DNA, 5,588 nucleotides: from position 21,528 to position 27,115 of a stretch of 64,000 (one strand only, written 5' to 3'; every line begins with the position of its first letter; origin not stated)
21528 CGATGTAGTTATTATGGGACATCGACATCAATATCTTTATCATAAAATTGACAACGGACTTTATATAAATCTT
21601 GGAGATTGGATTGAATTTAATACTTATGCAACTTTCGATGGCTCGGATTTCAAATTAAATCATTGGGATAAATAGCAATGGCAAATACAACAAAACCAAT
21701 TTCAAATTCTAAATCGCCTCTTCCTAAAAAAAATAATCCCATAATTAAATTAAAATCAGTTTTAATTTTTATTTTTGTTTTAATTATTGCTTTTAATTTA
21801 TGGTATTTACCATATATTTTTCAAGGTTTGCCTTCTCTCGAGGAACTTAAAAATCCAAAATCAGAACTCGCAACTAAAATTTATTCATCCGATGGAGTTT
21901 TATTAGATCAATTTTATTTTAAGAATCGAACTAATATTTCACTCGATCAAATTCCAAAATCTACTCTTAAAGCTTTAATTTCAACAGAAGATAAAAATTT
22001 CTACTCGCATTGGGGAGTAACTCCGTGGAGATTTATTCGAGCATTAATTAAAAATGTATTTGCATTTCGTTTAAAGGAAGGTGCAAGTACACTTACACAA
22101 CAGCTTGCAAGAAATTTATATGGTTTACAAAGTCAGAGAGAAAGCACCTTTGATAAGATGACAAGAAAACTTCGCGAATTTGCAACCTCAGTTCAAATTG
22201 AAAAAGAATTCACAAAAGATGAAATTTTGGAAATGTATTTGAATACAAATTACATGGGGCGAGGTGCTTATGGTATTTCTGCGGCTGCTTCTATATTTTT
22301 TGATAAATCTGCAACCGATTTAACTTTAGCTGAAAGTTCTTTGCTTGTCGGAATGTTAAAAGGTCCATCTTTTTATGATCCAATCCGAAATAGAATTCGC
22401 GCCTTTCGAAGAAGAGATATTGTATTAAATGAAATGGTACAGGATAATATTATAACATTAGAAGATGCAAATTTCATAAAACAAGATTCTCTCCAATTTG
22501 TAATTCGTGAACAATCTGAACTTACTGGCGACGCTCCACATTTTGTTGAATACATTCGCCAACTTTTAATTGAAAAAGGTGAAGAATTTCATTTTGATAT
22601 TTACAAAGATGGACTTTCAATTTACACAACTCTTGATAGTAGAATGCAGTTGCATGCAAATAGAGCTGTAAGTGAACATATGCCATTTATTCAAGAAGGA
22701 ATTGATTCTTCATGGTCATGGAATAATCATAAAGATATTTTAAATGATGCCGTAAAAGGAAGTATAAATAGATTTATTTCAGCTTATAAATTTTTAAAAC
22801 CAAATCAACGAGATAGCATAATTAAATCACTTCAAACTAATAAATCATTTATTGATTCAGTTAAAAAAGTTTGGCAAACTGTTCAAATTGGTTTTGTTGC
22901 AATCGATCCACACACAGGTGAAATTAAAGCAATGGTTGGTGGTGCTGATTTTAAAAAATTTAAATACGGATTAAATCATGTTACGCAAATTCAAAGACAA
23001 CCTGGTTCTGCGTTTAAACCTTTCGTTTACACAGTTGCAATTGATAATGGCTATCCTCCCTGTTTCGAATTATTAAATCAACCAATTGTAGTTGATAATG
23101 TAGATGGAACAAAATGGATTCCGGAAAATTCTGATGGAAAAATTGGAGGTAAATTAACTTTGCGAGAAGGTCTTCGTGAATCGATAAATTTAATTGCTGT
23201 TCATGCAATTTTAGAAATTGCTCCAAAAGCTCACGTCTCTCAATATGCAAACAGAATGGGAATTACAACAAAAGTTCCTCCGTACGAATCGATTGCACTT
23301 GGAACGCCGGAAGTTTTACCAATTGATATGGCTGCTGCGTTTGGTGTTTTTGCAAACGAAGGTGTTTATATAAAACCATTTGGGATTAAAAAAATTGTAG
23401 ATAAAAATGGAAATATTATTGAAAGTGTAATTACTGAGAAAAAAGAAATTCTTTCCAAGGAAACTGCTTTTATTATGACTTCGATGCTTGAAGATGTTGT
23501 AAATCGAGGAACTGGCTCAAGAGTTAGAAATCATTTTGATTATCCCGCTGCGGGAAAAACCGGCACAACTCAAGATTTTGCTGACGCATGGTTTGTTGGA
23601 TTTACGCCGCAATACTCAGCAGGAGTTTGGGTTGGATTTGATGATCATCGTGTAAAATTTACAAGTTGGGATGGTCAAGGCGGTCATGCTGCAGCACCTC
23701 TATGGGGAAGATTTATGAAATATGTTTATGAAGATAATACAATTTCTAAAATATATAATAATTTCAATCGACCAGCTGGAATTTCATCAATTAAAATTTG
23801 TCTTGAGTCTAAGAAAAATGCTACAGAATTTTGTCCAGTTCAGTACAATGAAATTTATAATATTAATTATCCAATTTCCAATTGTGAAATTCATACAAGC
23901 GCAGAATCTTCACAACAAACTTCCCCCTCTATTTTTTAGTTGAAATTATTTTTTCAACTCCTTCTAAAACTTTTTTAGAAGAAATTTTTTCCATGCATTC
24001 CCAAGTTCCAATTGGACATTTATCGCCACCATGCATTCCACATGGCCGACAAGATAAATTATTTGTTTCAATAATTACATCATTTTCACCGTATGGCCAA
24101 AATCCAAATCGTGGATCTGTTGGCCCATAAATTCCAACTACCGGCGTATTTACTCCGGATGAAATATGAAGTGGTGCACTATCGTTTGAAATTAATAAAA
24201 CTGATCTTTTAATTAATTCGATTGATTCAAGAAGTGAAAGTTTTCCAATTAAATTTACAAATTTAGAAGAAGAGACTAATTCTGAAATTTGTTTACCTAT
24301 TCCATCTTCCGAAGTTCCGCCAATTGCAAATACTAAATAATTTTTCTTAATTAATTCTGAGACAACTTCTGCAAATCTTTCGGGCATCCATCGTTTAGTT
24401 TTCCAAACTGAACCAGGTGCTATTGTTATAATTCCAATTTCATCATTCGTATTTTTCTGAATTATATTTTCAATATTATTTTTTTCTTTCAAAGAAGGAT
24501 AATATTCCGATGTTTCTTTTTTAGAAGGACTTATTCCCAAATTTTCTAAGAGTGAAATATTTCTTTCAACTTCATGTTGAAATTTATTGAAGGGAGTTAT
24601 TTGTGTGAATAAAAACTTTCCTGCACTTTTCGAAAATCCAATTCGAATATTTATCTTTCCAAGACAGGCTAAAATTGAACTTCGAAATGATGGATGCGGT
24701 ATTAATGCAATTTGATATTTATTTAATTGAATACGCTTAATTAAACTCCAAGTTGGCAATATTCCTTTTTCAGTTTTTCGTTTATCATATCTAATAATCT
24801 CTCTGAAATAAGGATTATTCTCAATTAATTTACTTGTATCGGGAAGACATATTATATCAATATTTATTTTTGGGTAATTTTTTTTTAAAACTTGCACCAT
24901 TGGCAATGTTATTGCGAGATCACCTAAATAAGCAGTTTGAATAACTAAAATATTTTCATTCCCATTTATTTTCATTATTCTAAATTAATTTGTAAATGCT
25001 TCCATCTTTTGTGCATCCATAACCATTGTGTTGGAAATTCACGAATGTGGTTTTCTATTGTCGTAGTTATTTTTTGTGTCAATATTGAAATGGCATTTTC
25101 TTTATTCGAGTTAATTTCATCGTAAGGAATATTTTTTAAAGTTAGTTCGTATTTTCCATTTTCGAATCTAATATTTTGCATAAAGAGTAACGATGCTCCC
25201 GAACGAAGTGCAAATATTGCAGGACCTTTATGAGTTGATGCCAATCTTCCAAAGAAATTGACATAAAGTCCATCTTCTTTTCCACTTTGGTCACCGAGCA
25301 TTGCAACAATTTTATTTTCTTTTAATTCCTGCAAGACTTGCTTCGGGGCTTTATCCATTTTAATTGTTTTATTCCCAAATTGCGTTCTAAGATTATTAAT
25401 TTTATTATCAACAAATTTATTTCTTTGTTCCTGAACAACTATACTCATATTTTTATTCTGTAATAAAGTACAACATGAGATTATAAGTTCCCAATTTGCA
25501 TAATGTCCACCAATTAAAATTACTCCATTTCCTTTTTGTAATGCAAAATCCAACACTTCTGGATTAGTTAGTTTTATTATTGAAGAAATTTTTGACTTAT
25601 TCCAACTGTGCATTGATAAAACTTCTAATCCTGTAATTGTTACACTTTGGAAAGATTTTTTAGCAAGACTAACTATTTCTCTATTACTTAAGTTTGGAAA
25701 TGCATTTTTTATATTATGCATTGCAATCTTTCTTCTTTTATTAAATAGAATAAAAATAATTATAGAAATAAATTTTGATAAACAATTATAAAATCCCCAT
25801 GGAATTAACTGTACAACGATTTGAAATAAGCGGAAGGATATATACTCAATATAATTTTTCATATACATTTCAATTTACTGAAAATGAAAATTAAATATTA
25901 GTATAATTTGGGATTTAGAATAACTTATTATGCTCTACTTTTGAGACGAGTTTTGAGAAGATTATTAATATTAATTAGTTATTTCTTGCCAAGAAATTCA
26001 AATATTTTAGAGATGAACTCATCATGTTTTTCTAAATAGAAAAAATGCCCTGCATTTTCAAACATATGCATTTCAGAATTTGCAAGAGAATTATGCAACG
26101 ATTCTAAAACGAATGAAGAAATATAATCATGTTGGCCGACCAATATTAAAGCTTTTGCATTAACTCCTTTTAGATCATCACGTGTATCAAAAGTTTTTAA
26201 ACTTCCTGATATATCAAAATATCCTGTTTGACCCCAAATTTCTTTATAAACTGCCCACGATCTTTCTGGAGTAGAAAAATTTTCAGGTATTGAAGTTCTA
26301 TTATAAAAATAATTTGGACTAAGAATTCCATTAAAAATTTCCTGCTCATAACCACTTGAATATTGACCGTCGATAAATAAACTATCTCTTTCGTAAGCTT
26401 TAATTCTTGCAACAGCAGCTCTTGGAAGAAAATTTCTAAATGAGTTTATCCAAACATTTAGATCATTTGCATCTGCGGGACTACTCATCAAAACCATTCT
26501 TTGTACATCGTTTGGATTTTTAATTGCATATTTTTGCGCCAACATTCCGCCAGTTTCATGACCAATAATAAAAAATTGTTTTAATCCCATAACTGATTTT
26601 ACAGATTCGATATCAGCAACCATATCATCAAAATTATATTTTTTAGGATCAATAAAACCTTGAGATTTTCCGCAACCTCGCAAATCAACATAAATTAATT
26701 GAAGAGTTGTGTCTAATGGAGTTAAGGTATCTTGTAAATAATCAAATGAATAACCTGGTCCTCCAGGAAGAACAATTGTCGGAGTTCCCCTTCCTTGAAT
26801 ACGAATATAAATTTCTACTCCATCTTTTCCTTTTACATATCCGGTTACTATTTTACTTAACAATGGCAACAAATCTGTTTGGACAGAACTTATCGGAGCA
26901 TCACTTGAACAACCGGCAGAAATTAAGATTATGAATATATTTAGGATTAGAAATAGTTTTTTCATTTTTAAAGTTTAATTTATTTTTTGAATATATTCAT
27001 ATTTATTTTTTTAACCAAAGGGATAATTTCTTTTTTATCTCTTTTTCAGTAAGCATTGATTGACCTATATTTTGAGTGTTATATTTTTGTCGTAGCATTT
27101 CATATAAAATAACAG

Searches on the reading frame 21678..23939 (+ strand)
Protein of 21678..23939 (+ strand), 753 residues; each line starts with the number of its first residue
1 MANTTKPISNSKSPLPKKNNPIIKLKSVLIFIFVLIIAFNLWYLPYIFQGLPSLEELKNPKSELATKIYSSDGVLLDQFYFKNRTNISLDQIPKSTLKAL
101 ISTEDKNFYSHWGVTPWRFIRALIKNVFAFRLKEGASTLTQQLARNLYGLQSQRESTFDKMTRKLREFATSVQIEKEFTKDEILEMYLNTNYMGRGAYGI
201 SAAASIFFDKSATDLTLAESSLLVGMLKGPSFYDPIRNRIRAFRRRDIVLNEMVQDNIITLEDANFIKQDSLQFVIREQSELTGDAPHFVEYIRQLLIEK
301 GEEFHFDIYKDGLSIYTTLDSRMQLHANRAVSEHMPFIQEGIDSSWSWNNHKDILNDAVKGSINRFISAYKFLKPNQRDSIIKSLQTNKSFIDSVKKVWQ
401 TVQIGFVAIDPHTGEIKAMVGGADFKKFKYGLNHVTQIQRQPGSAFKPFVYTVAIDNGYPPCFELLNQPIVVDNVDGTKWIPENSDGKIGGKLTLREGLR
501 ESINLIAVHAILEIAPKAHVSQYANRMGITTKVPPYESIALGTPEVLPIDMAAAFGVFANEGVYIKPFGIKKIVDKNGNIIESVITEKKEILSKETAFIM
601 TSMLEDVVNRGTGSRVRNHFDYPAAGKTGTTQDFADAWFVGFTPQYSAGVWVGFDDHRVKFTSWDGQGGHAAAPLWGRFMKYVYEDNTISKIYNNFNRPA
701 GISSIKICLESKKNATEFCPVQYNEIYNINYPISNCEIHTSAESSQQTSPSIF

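Call 14: search_protein_families(library=pfam, proteins=[window:21678-23939:+], max_evalue=0.001)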
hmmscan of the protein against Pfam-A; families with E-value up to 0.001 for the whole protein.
window:21678-23939:+ (753 aa): 2 families
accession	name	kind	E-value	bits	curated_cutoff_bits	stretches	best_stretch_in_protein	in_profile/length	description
PF00912.28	Transgly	-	1.3e-57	194.5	27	1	75-253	4-177/178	Transglycosylase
PF00905.27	Transpeptidase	-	4.9e-30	105.2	22.1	1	405-677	2-295/299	Penicillin binding protein transpeptidase domain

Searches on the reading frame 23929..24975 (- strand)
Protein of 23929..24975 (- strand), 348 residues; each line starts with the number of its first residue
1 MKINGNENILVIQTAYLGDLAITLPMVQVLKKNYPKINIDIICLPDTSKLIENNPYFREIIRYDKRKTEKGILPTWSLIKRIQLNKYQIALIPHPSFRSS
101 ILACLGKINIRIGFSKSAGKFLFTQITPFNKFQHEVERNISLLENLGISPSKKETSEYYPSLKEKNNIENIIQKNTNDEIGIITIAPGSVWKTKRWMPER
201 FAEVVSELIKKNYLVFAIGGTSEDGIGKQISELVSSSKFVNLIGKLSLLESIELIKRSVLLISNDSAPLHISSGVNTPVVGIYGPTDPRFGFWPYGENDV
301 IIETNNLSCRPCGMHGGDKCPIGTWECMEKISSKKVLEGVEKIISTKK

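Call 9: search_protein_families(library=pfam, proteins=[window:23929-24975:-], max_evalue=0.001)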
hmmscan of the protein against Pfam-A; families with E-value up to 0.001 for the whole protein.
window:23929-24975:- (348 aa): 2 families
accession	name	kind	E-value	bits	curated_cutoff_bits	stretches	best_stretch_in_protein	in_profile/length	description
PF01075.23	Glyco_transf_9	-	3.1e-38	131.9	22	1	76-312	2-236/247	Glycosyltransferase family 9 (heptosyltransferase)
PF04230.19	PS_pyruv_trans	-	6.8e-05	23.3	25.3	0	17-98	2-60/280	Polysaccharide pyruvyl transferase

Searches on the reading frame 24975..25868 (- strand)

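Call 9: search_protein_families(library=pfam, proteins=[window:24975-25868:-], max_evalue=0.001)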
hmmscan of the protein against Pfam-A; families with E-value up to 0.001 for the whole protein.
window:24975-25868:- (297 aa): 1 family
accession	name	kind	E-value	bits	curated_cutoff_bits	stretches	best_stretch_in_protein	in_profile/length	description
PF03279.18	Lip_A_acyltrans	-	1.4e-46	159.5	22.3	1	15-290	22-294/295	Bacterial lipid A biosynthesis acyltransferase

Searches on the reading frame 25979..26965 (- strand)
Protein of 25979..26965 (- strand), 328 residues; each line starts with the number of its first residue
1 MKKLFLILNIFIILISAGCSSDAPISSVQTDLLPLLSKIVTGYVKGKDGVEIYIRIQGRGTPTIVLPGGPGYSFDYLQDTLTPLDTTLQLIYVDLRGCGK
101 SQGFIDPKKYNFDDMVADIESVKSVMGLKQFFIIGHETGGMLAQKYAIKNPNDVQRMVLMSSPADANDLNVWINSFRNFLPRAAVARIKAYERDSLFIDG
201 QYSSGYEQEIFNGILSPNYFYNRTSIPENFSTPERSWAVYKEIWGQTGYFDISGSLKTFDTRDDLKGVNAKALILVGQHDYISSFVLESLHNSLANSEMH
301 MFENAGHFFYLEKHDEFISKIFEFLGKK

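Call 9: search_protein_families(library=pfam, proteins=[window:25979-26965:-], max_evalue=0.001)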
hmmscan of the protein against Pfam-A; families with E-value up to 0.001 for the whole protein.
window:25979-26965:- (328 aa): 4 families
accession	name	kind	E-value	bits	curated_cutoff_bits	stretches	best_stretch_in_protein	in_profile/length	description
PF00561.26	Abhydrolase_1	-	3.8e-23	82.9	25.8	1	64-313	4-244/245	alpha/beta hydrolase fold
PF12697.13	Abhydrolase_6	-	4.3e-14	54.1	26.3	1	64-318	2-215/217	Alpha/beta hydrolase family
PF12146.15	Hydrolase_4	-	9.4e-11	41.9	27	1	91-175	35-125/239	Serine aminopeptidase, S33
PF03096.20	Ndr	-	1.5e-05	24.4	23.3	1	111-173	81-143/283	Ndr family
